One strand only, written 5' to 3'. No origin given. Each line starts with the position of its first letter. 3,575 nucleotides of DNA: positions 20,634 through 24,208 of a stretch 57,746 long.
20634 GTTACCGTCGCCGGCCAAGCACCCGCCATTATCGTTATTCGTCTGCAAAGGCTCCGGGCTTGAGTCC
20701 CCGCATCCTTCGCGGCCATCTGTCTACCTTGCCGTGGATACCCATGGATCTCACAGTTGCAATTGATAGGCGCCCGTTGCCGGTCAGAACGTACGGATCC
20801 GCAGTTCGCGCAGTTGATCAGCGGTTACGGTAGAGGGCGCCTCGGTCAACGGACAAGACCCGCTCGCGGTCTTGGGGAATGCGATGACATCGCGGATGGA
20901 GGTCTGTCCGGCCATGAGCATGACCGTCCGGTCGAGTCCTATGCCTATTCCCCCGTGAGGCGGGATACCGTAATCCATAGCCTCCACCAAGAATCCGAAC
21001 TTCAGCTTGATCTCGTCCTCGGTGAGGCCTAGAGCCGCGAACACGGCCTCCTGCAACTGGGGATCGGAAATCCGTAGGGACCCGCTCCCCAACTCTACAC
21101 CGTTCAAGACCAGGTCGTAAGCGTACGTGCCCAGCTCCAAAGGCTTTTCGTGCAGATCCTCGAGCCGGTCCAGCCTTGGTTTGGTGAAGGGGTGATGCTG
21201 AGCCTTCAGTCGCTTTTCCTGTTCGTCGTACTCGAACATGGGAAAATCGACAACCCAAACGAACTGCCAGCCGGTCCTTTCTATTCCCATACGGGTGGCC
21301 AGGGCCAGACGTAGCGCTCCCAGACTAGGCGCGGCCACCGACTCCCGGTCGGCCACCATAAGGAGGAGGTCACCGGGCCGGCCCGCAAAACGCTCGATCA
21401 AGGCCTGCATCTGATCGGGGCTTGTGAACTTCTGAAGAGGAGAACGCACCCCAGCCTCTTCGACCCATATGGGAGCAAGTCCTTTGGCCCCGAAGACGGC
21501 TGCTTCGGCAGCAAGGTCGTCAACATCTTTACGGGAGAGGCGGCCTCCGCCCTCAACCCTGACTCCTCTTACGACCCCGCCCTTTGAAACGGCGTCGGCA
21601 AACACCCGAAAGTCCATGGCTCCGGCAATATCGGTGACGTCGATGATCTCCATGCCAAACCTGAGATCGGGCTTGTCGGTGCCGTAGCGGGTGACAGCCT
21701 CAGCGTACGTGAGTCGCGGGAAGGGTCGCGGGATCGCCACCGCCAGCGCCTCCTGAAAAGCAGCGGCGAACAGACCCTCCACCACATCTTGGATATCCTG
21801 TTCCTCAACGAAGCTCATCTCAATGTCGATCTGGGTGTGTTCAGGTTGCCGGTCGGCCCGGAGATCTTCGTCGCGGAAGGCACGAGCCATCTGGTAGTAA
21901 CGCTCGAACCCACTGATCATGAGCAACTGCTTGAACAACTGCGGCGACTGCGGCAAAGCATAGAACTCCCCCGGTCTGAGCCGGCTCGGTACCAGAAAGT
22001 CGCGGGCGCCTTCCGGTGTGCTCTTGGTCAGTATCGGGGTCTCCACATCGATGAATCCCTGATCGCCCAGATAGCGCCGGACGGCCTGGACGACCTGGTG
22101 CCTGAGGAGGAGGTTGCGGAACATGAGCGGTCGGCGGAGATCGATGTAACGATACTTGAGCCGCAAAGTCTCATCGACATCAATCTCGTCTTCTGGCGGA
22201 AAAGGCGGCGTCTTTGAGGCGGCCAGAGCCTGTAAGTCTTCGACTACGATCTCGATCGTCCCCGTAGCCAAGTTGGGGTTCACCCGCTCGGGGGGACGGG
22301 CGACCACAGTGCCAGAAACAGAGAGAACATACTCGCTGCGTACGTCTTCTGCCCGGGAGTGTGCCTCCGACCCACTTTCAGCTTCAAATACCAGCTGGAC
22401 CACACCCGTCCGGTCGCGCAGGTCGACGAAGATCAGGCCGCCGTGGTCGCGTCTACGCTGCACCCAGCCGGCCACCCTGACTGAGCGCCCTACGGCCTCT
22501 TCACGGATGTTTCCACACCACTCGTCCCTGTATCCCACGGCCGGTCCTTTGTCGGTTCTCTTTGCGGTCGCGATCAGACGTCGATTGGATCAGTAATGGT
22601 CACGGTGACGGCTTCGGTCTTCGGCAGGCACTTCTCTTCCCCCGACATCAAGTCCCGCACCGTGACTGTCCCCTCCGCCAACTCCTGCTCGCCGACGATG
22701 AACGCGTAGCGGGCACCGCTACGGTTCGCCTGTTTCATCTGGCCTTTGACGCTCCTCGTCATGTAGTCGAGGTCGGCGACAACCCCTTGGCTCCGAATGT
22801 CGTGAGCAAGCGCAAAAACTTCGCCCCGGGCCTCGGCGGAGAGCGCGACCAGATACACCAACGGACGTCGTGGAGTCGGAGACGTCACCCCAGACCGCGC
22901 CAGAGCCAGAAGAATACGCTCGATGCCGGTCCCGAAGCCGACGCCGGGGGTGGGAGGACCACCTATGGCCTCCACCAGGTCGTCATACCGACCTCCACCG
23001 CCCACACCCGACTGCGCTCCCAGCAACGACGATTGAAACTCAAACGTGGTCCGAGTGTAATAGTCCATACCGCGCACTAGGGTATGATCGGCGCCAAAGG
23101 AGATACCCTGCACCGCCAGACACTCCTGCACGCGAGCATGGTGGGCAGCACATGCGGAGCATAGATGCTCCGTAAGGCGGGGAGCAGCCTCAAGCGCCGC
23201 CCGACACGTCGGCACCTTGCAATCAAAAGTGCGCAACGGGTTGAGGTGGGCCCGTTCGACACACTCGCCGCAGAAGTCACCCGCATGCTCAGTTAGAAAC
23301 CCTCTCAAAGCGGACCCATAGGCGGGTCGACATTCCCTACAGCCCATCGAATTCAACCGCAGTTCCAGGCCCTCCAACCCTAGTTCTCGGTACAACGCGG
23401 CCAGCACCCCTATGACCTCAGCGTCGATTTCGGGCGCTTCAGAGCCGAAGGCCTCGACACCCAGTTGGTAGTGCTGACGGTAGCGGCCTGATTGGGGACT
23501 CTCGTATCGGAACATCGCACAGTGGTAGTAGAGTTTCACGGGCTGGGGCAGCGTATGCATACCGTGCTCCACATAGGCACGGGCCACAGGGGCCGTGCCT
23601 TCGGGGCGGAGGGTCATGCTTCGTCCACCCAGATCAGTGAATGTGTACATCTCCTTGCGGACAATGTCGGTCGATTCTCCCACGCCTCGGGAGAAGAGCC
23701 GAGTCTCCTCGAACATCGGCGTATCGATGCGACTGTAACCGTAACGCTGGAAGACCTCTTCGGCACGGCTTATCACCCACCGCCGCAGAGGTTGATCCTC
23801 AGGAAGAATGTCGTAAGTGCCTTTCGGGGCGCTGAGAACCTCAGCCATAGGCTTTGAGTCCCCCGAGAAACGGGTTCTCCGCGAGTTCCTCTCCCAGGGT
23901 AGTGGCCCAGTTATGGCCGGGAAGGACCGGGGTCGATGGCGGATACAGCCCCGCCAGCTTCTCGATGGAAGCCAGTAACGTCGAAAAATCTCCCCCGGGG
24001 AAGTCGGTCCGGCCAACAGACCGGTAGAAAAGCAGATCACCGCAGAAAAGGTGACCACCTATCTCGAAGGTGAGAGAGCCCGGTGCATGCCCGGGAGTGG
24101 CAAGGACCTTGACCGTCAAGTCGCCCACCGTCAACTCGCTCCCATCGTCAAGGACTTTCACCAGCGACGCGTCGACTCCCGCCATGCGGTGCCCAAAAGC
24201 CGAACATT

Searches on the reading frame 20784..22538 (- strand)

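Call 27: search_protein_families(library=pfam, proteins=[window:20784-22538:-], max_evalue=0.0001)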
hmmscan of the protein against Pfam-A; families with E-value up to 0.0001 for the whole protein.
window:20784-22538:- (584 aa): 3 families
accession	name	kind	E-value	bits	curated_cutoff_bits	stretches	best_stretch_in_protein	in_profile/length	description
PF00152.25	tRNA-synt_2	-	1.5e-120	402.4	25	1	122-557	1-307/308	tRNA synthetases class II (D, K and N)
PF02938.19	GAD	-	4.4e-19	68.9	23.4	1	313-403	1-92/95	GAD domain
PF01336.31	tRNA_anti-codon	-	1.3e-17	63.9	27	1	20-103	1-73/75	OB-fold nucleic acid binding domain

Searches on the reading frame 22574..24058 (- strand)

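Call 27: search_protein_families(library=pfam, proteins=[window:22574-24058:-], max_evalue=0.0001)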
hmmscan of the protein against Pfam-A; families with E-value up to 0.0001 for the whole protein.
window:22574-24058:- (494 aa): 3 families
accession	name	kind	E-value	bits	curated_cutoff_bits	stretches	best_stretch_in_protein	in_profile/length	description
PF13393.11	tRNA-synt_His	-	7e-45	154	25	1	80-382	1-308/308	Histidyl-tRNA synthetase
PF03129.25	HGTP_anticodon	-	1.3e-14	54.5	21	1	401-486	2-90/94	Anticodon binding domain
PF00587.30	tRNA-synt_2b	-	4e-12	47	29.3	1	138-352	1-131/179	tRNA synthetase class II core domain (G, H, P, S and T)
